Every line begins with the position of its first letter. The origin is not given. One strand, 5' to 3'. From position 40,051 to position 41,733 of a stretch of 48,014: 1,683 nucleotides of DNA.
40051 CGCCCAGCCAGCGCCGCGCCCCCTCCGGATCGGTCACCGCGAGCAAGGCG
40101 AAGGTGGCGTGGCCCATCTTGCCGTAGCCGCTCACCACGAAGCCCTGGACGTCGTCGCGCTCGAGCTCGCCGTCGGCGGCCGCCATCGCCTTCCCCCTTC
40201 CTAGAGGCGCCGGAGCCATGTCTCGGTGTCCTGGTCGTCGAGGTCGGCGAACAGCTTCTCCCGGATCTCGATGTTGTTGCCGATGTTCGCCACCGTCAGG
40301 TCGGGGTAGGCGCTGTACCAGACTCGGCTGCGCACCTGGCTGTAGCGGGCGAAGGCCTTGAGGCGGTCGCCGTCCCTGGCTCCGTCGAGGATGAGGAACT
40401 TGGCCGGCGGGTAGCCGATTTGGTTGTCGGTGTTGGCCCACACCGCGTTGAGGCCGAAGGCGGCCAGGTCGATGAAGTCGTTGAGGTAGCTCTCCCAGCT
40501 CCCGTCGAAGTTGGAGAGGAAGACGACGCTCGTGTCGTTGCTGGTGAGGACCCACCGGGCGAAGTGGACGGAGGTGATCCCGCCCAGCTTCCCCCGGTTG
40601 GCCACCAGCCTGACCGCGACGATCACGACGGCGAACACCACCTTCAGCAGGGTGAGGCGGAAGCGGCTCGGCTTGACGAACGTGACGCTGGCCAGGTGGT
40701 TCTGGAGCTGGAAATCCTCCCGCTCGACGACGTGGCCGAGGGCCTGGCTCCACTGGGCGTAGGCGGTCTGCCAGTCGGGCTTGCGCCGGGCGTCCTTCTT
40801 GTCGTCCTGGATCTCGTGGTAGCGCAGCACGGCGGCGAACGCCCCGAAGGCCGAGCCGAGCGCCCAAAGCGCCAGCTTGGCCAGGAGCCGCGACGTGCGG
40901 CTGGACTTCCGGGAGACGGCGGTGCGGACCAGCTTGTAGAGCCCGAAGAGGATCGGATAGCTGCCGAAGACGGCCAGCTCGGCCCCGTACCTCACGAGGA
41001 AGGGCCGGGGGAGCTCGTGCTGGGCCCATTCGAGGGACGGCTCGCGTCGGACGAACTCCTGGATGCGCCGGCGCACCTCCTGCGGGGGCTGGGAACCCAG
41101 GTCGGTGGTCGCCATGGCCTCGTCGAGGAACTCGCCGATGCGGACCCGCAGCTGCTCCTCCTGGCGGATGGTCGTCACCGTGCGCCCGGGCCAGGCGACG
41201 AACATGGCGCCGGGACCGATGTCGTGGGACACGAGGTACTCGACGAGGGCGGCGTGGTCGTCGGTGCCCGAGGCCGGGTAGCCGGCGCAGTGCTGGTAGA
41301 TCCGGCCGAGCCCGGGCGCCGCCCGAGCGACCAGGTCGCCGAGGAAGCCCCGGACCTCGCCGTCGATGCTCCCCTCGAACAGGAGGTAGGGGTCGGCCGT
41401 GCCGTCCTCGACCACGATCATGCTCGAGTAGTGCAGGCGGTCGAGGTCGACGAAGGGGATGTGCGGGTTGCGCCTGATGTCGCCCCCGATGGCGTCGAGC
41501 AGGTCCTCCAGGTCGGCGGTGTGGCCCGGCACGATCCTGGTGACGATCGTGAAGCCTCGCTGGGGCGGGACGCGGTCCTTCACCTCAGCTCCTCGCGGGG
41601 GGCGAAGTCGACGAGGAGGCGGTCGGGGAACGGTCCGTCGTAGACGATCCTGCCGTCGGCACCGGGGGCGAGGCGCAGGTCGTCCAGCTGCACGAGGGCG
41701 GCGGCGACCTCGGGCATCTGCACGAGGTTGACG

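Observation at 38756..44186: Translationally coupled P450 - P450 - unknown membrane protein - DyP peroxidase operon with no redox partner or scaffold enzyme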

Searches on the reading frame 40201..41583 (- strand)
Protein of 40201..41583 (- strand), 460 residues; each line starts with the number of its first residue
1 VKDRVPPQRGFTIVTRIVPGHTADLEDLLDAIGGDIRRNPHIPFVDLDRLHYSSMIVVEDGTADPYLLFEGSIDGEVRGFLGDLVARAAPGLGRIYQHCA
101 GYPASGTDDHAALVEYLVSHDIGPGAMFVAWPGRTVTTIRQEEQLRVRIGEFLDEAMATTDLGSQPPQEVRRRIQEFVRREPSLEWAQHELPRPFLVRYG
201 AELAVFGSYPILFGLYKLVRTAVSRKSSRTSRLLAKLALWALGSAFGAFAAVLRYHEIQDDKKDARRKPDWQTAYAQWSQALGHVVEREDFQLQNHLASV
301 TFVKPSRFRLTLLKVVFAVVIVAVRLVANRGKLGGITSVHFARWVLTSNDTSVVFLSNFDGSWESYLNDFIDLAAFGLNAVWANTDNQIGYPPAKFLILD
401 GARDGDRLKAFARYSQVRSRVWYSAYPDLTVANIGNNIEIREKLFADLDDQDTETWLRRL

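Call 7: search_protein_families(library=pfam, proteins=[window:40201-41583:-], max_evalue=0.01)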
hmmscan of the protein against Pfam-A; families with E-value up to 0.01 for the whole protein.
window:40201-41583:- (460 aa): 0 families

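Call 8: search_protein_families(library=ncbifam, proteins=[window:40201-41583:-], max_evalue=0.01)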
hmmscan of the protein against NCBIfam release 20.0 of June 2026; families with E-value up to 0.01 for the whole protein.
window:40201-41583:- (460 aa): 0 families

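Call 15: find_encoding_contigs(protein=window:40201-41583:-, flank=10000, max_places=10)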
Protein window:40201-41583:- (460 aa): no gene with exactly this product is on record in the collection.

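Call 16: find_homologous_proteins(query=window:40201-41583:-, max_evalue=0.001)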
Query window:40201-41583:- (460 aa): 540 proteins with E <= 0.001 among 8000 candidates; the best 120 are listed.
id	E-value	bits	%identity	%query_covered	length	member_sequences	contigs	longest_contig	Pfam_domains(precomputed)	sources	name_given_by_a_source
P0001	5.4e-282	953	91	100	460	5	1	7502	-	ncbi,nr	ncbi:MAG TPA: hypothetical protein VHF27_04940 [Acidimicrobiales bacterium]|nr:hypothetical protein 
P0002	1.3e-281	952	90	100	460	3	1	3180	-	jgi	jgi:hypothetical protein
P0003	2.0e-272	922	87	100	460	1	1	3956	-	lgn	-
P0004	1.9e-262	889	84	100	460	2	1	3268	-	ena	-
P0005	5.7e-261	884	87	96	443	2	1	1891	-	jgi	jgi:hypothetical protein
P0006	1.2e-260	883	83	100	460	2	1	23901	-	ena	-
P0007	1.8e-260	882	83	100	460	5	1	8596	-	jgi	jgi:hypothetical protein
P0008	7.5e-259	877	83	100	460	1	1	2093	-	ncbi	-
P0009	1.8e-248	843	80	100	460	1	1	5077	-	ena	-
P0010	7.6e-238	808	79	99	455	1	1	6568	-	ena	-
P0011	2.2e-231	787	75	99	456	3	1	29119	-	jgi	-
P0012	5.9e-229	779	75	99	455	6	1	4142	-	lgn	-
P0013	4.2e-180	618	63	99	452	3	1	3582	-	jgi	-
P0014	8.3e-180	617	63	99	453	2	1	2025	-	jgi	-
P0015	3.9e-178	611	62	98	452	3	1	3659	-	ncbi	-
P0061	4.8e-118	413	47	98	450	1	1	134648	-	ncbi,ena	-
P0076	3.9e-111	390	45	98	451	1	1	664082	-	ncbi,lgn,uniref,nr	ncbi:hypothetical protein SAMN06893096_102216 [Geodermatophilus pulveris]|uniref:Uncharacterized pro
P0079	1.7e-108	382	47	98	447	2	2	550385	-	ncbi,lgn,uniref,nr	ncbi:hypothetical protein [Actinoplanes regularis]|uniref:WD40-like Beta Propeller Repeat n=1 Tax=Ac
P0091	2.4e-87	312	39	98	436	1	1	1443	-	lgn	-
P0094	3.4e-85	305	38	98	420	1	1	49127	-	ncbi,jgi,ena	ncbi:MAG TPA: hypothetical protein VF553_16300 [Pyrinomonadaceae bacterium]|jgi:hypothetical protein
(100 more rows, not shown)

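Call 17: find_encoding_contigs(protein=P0006, flank=10000, max_places=3)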
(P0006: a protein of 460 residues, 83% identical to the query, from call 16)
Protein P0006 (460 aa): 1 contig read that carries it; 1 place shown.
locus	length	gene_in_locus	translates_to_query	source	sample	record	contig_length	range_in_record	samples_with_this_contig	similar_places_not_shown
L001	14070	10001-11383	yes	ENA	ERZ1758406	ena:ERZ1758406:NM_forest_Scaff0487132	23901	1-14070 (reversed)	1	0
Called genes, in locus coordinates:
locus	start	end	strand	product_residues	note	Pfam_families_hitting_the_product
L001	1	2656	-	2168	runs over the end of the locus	PF00069:Pkinase, PF07714:PK_Tyr_Ser-Thr, PF13191:AAA_16, PF01590:GAF, PF13185:GAF_2, PF13185:GAF_2, PF00512:HisKA, PF02518:HATPase_c, +2 more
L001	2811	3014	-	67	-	PF12728:HTH_17, PF13411:MerR_1, PF00376:MerR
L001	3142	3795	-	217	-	PF00072:Response_reg, PF00486:Trans_reg_C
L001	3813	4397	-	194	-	PF13185:GAF_2 (faint), PF13492:GAF_3 (faint), PF00512:HisKA (weak)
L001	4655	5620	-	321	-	-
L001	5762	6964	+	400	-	PF08712:Nfu_N, PF13646:HEAT_2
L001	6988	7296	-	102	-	PF12823:DUF3817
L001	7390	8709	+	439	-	PF00067:p450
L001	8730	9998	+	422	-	PF00067:p450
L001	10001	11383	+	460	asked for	-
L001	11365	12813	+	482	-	-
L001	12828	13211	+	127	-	-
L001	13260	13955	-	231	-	PF01507:PAPS_reduct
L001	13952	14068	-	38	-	?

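Call 18: find_encoding_contigs(protein=P0076, flank=10000, max_places=3)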
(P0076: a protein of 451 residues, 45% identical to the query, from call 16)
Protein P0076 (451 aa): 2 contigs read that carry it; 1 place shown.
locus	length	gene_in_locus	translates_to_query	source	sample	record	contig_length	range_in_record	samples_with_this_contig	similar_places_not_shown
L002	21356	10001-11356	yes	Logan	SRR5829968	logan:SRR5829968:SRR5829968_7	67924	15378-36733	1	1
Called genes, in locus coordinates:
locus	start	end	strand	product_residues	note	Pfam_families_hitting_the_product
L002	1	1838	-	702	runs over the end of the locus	PF22977:WHD, PF00004:AAA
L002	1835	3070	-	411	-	PF14065:Pvc16_N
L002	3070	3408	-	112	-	-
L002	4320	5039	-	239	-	PF12322:T4_baseplate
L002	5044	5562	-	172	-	PF06841:Phage_T4_gp19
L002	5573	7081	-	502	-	PF04984:Phage_sheath_1, PF17482:Phage_sheath_1C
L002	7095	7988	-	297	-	-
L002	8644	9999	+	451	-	PF00067:p450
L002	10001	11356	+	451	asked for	-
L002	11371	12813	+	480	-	-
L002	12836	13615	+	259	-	PF13410:GST_C_2 (weak)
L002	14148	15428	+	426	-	PF00264:Tyrosinase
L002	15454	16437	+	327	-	PF02985:HEAT (faint), PF13646:HEAT_2 (weak)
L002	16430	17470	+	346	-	PF02630:SCO1-SenC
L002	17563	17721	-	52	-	PF01476:LysM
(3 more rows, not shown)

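Call 19: find_encoding_contigs(protein=P0094, flank=8000, max_places=2)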
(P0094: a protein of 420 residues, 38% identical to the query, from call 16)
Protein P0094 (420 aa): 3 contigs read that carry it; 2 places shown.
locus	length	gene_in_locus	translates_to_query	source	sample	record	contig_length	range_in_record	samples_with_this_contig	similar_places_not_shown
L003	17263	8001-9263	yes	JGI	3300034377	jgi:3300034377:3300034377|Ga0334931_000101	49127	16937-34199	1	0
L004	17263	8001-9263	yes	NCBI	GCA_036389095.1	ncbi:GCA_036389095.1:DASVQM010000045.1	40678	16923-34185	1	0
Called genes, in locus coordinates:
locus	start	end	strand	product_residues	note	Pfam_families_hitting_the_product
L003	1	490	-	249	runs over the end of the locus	-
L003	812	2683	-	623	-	-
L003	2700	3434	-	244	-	PF13489:Methyltransf_23, PF13649:Methyltransf_25, PF13847:Methyltransf_31 (weak), PF08241:Methyltransf_11, PF08242:Methyltransf_12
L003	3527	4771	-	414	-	PF00535:Glycos_transf_2, PF26629:GT2_TM_C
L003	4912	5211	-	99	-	-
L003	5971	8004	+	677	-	PF13417:GST_N_3 (weak), PF00043:GST_C (faint), PF13410:GST_C_2, PF00067:p450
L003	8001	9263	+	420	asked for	-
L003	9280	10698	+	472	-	PF21105:DyP_N (weak), PF20628:Dyp_perox_C (faint)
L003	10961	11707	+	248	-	PF00578:AhpC-TSA, PF08534:Redoxin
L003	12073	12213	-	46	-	-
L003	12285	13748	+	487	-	PF20308:TPR-S (faint), PF00515:TPR_1 (faint), PF07719:TPR_2 (faint), PF14559:TPR_19 (faint), PF13424:TPR_12 (weak), PF02954:HTH_8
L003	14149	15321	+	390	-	PF13393:tRNA-synt_His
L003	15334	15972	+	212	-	PF01634:HisG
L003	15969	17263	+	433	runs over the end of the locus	PF00815:Histidinol_dh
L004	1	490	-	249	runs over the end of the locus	-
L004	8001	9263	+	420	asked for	-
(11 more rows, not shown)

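Call 20: find_encoding_contigs(protein=P0079, flank=8000, max_places=2)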
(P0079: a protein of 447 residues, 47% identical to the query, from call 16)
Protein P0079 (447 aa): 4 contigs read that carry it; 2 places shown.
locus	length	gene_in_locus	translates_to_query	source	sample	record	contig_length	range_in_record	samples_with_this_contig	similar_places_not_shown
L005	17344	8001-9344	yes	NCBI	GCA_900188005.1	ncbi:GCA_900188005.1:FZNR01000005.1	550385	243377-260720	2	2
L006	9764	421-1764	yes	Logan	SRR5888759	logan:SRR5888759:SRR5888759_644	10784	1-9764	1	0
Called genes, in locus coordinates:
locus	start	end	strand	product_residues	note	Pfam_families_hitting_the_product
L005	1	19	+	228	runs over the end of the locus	PF00989:PAS, PF13188:PAS_8 (faint), PF08448:PAS_4, PF13426:PAS_9, PF08447:PAS_3, PF00512:HisKA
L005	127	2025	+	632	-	PF00989:PAS, PF13188:PAS_8, PF08448:PAS_4, PF12860:PAS_7 (faint), PF13426:PAS_9 (weak), PF00512:HisKA, PF02518:HATPase_c, PF00072:Response_reg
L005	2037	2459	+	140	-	PF00072:Response_reg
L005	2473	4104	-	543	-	PF00072:Response_reg, PF07228:SpoIIE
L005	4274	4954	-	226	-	PF00072:Response_reg, PF13518:HTH_28 (faint), PF00196:GerE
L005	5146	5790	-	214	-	-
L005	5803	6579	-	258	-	-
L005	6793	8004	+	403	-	PF00067:p450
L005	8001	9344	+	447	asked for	-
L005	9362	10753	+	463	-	PF20628:Dyp_perox_C (faint)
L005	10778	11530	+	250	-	PF13410:GST_C_2 (weak)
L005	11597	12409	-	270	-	-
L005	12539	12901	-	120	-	-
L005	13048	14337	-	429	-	PF00296:Bac_luciferase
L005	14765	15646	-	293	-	PF02567:PhzC-PhzF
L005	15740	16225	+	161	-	PF13404:HTH_AsnC-type, PF13412:HTH_24, PF01037:AsnC_trans_reg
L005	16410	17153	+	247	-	PF02353:CMAS (faint), PF13489:Methyltransf_23 (weak), PF13847:Methyltransf_31, PF08241:Methyltransf_11, PF08242:Methyltransf_12 (faint), PF13649:Methyltransf_25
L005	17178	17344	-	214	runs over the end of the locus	PF00578:AhpC-TSA, PF08534:Redoxin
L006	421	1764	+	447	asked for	-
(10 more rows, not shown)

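Call 21: find_encoding_contigs(protein=P0061, flank=8000, max_places=2)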
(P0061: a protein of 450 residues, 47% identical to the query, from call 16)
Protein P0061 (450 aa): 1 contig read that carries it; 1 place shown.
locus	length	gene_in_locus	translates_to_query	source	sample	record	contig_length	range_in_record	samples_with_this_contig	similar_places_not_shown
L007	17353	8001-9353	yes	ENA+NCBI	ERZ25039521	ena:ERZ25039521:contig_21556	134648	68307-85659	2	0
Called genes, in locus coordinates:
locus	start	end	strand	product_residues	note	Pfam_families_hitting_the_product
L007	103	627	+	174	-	PF13302:Acetyltransf_3, PF00583:Acetyltransf_1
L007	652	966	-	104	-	PF00230:MIP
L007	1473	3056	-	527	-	PF04185:Phosphoesterase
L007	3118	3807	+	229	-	PF00196:GerE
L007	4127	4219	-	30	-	-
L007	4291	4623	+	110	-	PF03988:DUF347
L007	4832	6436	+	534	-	PF01266:DAO (faint), PF01494:FAD_binding_3, PF01946:Thi4 (weak), PF21274:Rng_hyd_C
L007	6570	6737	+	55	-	-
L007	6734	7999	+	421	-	PF00067:p450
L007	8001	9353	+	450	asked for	-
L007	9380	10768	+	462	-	PF21105:DyP_N (weak)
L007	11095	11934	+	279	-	PF00378:ECH_1, PF16113:ECH_2, PF00378:ECH_1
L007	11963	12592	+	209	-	PF10502:Peptidase_S26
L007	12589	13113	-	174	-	PF01243:PNPOx_N (weak)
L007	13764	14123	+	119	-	-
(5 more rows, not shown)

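Call 25: search_solved_structures(query=A1, max_evalue=10, show_alignments=2)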
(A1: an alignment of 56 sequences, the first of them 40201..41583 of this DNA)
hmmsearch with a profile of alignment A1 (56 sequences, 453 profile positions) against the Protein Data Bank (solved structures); distinct sequences matched with E-value up to 10: 4.
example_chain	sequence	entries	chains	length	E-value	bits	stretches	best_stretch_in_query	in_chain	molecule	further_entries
8xry_A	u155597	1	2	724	0.66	12.3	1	73-166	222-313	CSC1-like protein ERD4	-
3pe7_A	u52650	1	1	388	0.67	12.2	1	336-372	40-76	Oligogalacturonate lyase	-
5z1f_A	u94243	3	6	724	0.69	12.2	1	73-165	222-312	CSC1-like protein ERD4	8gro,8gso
2voy_I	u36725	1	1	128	1.3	11.3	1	124-181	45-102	CATION-TRANSPORTING ATPASE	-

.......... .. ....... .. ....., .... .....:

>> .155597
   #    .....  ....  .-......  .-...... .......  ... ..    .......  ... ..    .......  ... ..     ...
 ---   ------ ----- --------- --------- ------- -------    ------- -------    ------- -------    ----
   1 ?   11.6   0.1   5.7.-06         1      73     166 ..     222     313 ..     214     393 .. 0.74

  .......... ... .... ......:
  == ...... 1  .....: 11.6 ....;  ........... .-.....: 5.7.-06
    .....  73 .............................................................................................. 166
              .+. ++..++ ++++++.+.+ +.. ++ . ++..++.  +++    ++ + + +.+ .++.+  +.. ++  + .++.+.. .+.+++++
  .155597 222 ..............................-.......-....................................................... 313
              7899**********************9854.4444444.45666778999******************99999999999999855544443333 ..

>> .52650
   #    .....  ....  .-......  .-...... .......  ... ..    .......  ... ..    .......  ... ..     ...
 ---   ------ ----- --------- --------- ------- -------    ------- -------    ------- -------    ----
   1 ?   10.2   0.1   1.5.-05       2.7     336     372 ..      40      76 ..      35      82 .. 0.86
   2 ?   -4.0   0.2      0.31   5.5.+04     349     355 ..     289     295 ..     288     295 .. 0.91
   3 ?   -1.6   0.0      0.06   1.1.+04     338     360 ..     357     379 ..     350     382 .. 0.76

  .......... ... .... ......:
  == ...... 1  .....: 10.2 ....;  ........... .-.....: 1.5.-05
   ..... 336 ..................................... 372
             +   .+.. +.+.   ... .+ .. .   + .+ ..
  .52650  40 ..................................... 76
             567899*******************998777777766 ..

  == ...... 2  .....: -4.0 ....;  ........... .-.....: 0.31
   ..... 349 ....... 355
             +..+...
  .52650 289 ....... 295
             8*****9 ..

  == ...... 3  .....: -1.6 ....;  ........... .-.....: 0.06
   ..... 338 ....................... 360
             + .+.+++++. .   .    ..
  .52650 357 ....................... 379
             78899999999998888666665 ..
